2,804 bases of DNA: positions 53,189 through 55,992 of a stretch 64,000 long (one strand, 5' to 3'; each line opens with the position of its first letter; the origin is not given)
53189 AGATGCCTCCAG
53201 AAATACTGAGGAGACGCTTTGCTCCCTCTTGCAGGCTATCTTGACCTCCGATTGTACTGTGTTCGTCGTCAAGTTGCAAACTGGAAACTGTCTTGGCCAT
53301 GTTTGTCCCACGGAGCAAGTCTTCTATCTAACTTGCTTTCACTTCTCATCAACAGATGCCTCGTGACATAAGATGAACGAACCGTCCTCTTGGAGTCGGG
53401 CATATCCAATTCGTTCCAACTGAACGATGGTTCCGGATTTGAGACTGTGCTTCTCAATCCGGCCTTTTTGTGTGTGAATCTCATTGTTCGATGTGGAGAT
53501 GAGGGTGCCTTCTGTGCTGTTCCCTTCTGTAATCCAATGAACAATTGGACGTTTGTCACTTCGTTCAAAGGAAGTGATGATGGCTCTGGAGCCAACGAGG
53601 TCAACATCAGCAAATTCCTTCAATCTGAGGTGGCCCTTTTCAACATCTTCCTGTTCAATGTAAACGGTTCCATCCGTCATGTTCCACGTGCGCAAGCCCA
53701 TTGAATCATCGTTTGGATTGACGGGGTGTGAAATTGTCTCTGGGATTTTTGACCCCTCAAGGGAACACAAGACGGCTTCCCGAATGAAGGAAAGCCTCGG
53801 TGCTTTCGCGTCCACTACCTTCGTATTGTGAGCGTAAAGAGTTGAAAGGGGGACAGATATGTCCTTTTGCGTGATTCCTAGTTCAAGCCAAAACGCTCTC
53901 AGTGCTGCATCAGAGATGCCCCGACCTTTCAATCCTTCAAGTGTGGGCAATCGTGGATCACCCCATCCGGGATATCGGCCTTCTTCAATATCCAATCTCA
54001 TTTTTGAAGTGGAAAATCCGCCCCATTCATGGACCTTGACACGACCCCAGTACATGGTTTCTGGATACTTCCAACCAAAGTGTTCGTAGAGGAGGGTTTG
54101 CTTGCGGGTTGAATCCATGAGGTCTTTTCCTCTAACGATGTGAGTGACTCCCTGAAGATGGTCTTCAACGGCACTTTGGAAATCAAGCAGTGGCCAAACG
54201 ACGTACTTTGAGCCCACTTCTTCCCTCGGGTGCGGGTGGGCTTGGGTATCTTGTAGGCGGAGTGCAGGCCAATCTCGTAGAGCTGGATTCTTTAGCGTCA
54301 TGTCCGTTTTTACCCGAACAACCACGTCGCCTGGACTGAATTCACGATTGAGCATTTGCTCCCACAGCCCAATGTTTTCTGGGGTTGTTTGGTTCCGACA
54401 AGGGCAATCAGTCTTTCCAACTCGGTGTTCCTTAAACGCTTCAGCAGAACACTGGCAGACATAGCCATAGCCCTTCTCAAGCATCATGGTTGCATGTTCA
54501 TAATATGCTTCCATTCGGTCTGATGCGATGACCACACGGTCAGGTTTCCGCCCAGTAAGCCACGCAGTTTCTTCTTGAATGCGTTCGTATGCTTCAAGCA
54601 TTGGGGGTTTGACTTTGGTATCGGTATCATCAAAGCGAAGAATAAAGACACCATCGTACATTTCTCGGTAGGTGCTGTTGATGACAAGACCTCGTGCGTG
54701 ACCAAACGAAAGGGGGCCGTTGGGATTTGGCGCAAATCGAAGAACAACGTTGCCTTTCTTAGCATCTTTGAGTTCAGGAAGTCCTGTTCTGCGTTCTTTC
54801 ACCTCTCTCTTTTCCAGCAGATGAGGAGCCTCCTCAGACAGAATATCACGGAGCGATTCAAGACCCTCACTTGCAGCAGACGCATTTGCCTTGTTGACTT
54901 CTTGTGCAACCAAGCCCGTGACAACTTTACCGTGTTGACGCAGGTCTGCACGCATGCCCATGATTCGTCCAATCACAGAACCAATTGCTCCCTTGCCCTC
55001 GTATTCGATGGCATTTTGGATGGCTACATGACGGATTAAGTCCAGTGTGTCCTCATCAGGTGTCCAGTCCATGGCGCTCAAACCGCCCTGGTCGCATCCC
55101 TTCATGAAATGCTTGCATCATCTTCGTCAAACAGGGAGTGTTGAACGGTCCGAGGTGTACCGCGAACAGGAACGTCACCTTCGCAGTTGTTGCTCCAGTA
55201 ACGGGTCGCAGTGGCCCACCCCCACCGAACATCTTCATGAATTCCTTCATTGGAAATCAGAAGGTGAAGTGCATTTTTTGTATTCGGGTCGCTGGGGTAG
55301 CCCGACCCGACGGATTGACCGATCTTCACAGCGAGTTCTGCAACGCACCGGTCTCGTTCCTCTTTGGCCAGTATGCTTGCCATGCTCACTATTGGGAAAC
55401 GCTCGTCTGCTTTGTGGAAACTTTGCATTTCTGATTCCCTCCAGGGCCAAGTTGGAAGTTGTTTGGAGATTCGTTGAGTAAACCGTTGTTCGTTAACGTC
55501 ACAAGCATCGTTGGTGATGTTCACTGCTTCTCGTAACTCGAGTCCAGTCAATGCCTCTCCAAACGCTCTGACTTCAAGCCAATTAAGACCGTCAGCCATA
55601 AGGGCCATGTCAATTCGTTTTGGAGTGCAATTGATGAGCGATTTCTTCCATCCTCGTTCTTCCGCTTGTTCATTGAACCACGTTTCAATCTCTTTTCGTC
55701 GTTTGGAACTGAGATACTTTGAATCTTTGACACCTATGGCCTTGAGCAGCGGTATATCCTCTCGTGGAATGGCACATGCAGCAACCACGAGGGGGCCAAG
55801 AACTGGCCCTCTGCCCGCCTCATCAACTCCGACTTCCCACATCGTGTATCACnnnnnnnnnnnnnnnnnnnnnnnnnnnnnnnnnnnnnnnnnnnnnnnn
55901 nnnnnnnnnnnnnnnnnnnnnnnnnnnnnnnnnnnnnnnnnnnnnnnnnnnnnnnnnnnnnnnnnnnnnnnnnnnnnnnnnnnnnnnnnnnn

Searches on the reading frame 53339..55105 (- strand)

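Call 6: search_protein_families(library=pfam, proteins=[window:53339-55105:-], max_evalue=0.01)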
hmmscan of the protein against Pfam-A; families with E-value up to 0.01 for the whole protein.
window:53339-55105:- (588 aa): 3 families
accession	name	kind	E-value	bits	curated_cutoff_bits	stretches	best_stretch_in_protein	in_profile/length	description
PF00749.27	tRNA-synt_1c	-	1.3e-56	192.3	23.4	1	120-431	2-312/314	tRNA synthetases class I (E and Q), catalytic domain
PF03950.23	tRNA-synt_1c_C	-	6.1e-08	33.2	23.9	1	435-499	1-69/91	tRNA synthetases class I (E and Q), anti-codon binding domain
PF20974.2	tRNA-synt_1c_C2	-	0.00016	22.7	23.9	1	522-571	2-68/69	tRNA synthetases class I (E and Q), anti-codon binding domain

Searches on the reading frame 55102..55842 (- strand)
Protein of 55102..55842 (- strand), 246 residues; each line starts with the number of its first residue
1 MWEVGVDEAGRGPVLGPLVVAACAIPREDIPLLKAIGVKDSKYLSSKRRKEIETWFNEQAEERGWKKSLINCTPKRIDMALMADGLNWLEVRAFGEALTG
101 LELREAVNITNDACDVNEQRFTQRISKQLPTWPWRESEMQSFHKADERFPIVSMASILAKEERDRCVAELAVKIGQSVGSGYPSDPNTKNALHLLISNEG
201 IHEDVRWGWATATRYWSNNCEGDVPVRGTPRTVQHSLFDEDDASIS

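Call 6: search_protein_families(library=pfam, proteins=[window:55102-55842:-], max_evalue=0.01)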
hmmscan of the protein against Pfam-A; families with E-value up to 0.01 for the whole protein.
window:55102-55842:- (246 aa): 1 family
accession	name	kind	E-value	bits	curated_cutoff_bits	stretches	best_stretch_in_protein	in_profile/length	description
PF01351.25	RNase_HII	-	5e-35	121.6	25.8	1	4-211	1-198/199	Ribonuclease HII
